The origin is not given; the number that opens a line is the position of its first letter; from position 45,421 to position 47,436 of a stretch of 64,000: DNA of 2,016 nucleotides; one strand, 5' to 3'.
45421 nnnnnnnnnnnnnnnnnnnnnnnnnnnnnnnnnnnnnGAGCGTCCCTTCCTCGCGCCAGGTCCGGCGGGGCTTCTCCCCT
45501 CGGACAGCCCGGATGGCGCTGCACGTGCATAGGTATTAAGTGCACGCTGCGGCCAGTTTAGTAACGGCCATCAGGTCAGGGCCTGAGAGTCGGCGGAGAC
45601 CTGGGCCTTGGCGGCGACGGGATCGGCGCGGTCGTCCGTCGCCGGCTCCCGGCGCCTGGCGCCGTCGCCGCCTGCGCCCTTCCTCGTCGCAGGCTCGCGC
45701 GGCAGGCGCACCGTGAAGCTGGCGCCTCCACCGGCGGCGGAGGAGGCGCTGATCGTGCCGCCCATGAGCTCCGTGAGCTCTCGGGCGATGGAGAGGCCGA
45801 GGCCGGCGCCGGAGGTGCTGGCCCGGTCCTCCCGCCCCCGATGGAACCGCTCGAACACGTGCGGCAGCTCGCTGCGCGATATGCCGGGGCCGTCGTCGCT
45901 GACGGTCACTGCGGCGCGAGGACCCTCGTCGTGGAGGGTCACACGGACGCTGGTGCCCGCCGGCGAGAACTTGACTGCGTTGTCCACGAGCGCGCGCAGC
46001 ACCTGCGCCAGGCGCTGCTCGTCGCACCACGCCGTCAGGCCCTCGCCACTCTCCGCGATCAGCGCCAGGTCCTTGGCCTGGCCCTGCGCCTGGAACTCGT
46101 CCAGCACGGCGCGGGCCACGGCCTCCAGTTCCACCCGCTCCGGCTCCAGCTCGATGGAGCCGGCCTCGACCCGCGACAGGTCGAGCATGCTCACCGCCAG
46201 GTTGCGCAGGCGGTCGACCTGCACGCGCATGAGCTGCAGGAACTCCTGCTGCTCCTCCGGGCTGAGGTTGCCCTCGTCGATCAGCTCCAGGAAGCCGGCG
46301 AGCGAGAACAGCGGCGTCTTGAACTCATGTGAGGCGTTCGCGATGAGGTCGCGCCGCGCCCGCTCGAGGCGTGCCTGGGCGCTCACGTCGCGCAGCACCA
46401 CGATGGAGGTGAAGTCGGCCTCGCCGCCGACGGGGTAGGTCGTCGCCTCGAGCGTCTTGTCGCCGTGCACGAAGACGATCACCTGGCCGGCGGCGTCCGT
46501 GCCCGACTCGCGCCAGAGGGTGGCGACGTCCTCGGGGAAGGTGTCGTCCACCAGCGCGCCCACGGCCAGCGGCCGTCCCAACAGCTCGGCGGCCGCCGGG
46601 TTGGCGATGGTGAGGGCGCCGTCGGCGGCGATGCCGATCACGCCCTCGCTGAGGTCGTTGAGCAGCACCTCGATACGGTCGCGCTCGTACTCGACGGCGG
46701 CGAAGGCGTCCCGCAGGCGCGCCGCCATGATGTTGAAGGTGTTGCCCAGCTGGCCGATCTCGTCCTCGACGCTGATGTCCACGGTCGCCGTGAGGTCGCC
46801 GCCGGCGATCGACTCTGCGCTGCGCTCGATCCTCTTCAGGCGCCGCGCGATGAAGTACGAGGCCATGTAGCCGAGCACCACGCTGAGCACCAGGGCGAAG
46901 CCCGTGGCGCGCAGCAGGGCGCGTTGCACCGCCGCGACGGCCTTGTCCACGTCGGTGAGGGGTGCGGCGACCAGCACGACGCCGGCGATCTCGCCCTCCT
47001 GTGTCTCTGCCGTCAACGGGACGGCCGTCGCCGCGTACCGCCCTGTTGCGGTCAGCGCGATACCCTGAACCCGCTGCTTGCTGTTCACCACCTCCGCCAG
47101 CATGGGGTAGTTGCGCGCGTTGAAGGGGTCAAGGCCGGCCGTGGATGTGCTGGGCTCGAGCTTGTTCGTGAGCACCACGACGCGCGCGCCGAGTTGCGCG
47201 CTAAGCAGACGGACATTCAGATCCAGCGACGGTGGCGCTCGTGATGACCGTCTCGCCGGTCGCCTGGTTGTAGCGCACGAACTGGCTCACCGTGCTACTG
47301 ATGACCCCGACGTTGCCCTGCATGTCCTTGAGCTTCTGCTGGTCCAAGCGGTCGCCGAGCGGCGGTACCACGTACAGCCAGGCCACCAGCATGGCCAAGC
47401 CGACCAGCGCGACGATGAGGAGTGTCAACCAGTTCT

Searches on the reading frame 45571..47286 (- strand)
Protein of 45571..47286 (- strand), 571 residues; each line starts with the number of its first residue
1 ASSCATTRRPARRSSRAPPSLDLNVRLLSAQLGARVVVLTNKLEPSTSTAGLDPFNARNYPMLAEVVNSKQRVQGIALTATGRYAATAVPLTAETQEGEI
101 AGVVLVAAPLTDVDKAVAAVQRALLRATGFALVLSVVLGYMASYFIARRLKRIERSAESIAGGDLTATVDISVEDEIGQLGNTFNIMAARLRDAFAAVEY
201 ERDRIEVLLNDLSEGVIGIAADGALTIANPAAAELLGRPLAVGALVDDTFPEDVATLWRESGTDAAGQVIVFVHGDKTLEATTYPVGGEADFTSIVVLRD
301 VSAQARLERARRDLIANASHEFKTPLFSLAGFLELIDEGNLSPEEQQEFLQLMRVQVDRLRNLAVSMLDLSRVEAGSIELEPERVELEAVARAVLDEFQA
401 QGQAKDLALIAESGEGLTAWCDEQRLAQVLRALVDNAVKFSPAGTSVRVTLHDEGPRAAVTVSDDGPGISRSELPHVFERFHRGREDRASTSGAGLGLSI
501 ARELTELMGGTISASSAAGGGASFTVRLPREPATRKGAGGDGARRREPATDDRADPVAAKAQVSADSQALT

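Call 77: search_protein_families(library=pfam, proteins=[window:45571-47286:-], max_evalue=0.00001)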
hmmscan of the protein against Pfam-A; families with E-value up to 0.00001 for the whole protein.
window:45571-47286:- (571 aa): 3 families
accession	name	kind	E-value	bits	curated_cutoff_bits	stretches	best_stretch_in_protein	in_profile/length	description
PF02518.31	HATPase_c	-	1.2e-31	109.8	26.4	1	422-531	2-110/111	Histidine kinase-, DNA gyrase B-, and HSP90-like ATPase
PF00512.31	HisKA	-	6.1e-16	58.7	26.9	1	310-376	1-66/66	His Kinase A (phospho-acceptor) domain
PF00672.30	HAMP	-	6.7e-15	55.6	25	1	145-193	5-53/53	HAMP domain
